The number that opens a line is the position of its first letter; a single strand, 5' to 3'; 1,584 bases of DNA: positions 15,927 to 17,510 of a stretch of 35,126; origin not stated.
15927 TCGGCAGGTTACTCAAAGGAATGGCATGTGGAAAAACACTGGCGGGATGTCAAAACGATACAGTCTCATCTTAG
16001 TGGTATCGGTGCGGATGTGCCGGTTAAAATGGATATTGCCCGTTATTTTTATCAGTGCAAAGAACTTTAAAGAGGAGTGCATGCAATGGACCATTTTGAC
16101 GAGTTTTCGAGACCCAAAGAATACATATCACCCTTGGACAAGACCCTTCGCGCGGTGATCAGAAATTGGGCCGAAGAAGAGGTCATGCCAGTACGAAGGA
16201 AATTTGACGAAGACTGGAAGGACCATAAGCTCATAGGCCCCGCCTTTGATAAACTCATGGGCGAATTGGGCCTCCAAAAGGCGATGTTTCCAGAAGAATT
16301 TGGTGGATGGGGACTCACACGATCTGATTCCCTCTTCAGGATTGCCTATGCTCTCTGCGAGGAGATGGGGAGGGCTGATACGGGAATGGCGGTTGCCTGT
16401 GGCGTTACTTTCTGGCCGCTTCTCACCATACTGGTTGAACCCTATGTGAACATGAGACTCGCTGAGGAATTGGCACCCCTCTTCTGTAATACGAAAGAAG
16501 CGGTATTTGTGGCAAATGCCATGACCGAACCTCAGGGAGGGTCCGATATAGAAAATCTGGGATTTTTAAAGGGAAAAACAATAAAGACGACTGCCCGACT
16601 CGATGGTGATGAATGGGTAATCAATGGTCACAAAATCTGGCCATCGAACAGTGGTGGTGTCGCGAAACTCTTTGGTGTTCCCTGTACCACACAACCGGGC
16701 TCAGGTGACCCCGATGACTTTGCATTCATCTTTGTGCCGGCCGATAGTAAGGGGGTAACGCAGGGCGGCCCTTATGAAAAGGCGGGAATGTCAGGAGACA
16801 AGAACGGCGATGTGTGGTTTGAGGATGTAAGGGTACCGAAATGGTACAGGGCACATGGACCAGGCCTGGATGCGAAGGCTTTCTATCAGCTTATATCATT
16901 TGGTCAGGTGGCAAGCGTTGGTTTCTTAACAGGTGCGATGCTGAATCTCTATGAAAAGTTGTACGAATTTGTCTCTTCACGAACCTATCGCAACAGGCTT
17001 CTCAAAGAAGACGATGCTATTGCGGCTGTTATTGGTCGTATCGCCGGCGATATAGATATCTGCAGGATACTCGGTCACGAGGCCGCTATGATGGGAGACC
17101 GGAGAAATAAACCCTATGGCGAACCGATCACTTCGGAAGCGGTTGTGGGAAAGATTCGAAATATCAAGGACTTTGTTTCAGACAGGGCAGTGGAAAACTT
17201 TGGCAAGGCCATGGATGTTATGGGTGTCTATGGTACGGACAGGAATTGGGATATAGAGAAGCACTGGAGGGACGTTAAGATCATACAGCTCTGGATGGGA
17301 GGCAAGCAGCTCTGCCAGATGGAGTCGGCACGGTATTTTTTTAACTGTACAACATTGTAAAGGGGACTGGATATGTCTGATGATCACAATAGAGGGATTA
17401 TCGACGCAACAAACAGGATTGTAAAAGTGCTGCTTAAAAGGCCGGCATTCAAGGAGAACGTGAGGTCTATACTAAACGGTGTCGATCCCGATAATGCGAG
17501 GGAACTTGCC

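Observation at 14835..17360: Tandem ACAD-fold pair in which neither subunit shows either known catalytic-glutamate position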

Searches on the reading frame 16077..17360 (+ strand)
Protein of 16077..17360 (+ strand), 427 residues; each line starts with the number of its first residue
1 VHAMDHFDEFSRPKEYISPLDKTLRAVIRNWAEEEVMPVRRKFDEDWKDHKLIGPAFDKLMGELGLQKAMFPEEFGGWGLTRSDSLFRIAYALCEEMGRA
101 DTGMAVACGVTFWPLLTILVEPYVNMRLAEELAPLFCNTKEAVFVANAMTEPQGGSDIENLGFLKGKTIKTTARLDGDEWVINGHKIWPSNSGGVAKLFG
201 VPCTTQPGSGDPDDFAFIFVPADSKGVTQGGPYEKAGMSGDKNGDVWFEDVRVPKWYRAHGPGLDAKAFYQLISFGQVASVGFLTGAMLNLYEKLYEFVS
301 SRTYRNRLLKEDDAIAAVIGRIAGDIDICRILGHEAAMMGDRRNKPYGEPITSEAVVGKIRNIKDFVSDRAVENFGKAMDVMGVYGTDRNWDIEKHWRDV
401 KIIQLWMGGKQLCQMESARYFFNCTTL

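Call 3: search_protein_families(library=pfam, proteins=[window:16077-17360:+], max_evalue=0.01)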
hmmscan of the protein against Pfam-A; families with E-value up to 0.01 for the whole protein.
window:16077-17360:+ (427 aa): 4 families
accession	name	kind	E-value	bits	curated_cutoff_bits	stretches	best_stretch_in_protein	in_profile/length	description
PF02770.24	Acyl-CoA_dh_M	-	1.1e-16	61.2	33.3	1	147-251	2-97/97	Acyl-CoA dehydrogenase, middle domain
PF00441.29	Acyl-CoA_dh_1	-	1.8e-12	48.1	22.4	1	279-411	17-139/150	Acyl-CoA dehydrogenase, C-terminal domain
PF02771.21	Acyl-CoA_dh_N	-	1.9e-10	41.6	22.9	1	22-111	5-85/113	Acyl-CoA dehydrogenase, N-terminal domain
PF08028.16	Acyl-CoA_dh_2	-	1.9e-07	31.8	22.7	1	292-406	15-129/134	Acyl-CoA dehydrogenase, C-terminal domain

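Call 4: search_protein_families(library=ncbifam, proteins=[window:16077-17360:+], max_evalue=0.01)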
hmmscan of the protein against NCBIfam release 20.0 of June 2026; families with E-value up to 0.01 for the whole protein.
window:16077-17360:+ (427 aa): 15 families
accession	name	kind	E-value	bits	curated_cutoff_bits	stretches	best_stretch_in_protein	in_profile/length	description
NF043006.1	CyhCrbnylCoADH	equivalog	7.6e-30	104.1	650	1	23-419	10-373/380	cyclohexane-1-carbonyl-CoA dehydrogenase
NF045552.1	GlutCoADH_Des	equivalog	2.8e-26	92.6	470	1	22-415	10-373/387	glutaryl-CoA dehydrogenase Acd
NF042972.1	AcrlCoAredClosAcrC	equivalog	1.5e-25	89.7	640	1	21-413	9-368/378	acryloyl-CoA reductase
NF045652.1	ProlPCPDhRedW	equivalog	1.8e-24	86.3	650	1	24-339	7-302/376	L-prolyl-[peptidyl-carrier protein] dehydrogenase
NF053553.1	prodigi_MBC_PigA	equivalog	5e-21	75.2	500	1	62-400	46-358/381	prodigiosin MBC biosynthesis dehydrogenase PigA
NF058590.1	AcCoDHFadEBacil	equivalog_domain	3.9e-16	58.7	600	1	21-259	25-239/586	acyl-CoA dehydrogenase FadE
NF042439.1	SulpropCoADesulf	equivalog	1.3e-15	57.1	600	1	146-413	109-362/379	3-sulfinopropanoyl-CoA desulfinase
TIGR03207.1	cyc_hxne_CoA_dh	equivalog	2.2e-15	56.3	575.35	1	29-418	13-368/372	cyclohexanecarboxyl-CoA dehydrogenase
TIGR03204.1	pimC_large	equivalog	1.6e-10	40.4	623.85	1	24-255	11-222/395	pimeloyl-CoA dehydrogenase large subunit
NF002885.1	PRK03354.1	equivalog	6.2e-09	35.4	540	1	56-408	41-360/378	crotonobetainyl-CoA dehydrogenase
NF008997.0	PRK12341.1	equivalog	2.9e-08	33.2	537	1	127-411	103-366/382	acyl-CoA dehydrogenase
NF052270.1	Staph_DH_FadE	equivalog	3.2e-08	32.7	600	1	146-258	141-241/400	acyl-CoA dehydrogenase FadE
TIGR04022.1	sulfur_SfnB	equivalog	8.2e-07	28.2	430.9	1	165-402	127-361/391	SfnB family sulfur acquisition oxidoreductase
NF043015.1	DibenthMonoxDszC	equivalog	9.4e-05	21.3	850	0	65-253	54-223/415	dibenzothiophene monooxygenase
TIGR03203.1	pimD_small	equivalog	0.00018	20.8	652.7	1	169-251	136-214/378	pimeloyl-CoA dehydrogenase small subunit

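Call 6: search_solved_structures(query=window:16077-17360:+, max_evalue=0.001, show_alignments=2)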
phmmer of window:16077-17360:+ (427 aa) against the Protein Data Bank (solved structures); distinct sequences matched with E-value up to 0.001: 85 (the best 60 are shown).
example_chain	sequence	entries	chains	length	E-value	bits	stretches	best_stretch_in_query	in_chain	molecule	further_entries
7szv_A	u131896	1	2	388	1.1e-28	103.6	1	16-415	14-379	Acyl-CoA dehydrogenase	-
2vig_A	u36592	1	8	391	3.5e-25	92.1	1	24-416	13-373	SHORT-CHAIN SPECIFIC ACYL-COA DEHYDROGENASE,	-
4p13_A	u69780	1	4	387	4e-25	91.9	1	21-419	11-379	Medium-chain specific acyl-CoA dehydrogenase, mitochondrial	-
7y0a_A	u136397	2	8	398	4.7e-25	91.7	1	24-416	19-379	Short-chain specific acyl-CoA dehydrogenase, mitochondrial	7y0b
8sgs_A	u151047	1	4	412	5.3e-25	91.5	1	24-416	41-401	Short-chain specific acyl-CoA dehydrogenase, mitochondrial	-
3mdd_A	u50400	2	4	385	8.5e-25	90.9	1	21-419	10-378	MEDIUM CHAIN ACYL-COA DEHYDROGENASE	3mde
1udy_A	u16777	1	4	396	8.6e-25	90.8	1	21-419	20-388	Acyl-CoA dehydrogenase, medium-chain specific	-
1jqi_A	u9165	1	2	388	9e-25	90.8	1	22-416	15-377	short chain acyl-CoA dehydrogenase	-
1ege_A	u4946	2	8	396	1.1e-24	90.5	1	21-419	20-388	MEDIUM CHAIN ACYL-COA DEHYDROGENASE | Acyl-CoA dehydrogenase, medium-chain specific, mitochondrial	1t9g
2a1t_A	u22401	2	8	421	1.4e-24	90.2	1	21-419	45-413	Acyl-CoA dehydrogenase, medium-chain specific, mitochondrial precursor | Medium-chain specific acyl-CoA dehydrogenase, mitochondrial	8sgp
1egc_A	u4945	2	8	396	1.8e-24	89.8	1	21-419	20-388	MEDIUM CHAIN ACYL-COA DEHYDROGENASE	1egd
3pfd_A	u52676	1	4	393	2.3e-24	89.4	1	7-417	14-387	Acyl-CoA dehydrogenase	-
2dvl_A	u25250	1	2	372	3.7e-23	85.5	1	28-421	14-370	Acyl-CoA dehydrogenase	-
2pg0_A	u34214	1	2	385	8.6e-23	84.2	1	21-415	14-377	Acyl-CoA dehydrogenase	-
5ol2_C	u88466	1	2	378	2.8e-22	82.6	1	24-415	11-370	Acyl-CoA dehydrogenase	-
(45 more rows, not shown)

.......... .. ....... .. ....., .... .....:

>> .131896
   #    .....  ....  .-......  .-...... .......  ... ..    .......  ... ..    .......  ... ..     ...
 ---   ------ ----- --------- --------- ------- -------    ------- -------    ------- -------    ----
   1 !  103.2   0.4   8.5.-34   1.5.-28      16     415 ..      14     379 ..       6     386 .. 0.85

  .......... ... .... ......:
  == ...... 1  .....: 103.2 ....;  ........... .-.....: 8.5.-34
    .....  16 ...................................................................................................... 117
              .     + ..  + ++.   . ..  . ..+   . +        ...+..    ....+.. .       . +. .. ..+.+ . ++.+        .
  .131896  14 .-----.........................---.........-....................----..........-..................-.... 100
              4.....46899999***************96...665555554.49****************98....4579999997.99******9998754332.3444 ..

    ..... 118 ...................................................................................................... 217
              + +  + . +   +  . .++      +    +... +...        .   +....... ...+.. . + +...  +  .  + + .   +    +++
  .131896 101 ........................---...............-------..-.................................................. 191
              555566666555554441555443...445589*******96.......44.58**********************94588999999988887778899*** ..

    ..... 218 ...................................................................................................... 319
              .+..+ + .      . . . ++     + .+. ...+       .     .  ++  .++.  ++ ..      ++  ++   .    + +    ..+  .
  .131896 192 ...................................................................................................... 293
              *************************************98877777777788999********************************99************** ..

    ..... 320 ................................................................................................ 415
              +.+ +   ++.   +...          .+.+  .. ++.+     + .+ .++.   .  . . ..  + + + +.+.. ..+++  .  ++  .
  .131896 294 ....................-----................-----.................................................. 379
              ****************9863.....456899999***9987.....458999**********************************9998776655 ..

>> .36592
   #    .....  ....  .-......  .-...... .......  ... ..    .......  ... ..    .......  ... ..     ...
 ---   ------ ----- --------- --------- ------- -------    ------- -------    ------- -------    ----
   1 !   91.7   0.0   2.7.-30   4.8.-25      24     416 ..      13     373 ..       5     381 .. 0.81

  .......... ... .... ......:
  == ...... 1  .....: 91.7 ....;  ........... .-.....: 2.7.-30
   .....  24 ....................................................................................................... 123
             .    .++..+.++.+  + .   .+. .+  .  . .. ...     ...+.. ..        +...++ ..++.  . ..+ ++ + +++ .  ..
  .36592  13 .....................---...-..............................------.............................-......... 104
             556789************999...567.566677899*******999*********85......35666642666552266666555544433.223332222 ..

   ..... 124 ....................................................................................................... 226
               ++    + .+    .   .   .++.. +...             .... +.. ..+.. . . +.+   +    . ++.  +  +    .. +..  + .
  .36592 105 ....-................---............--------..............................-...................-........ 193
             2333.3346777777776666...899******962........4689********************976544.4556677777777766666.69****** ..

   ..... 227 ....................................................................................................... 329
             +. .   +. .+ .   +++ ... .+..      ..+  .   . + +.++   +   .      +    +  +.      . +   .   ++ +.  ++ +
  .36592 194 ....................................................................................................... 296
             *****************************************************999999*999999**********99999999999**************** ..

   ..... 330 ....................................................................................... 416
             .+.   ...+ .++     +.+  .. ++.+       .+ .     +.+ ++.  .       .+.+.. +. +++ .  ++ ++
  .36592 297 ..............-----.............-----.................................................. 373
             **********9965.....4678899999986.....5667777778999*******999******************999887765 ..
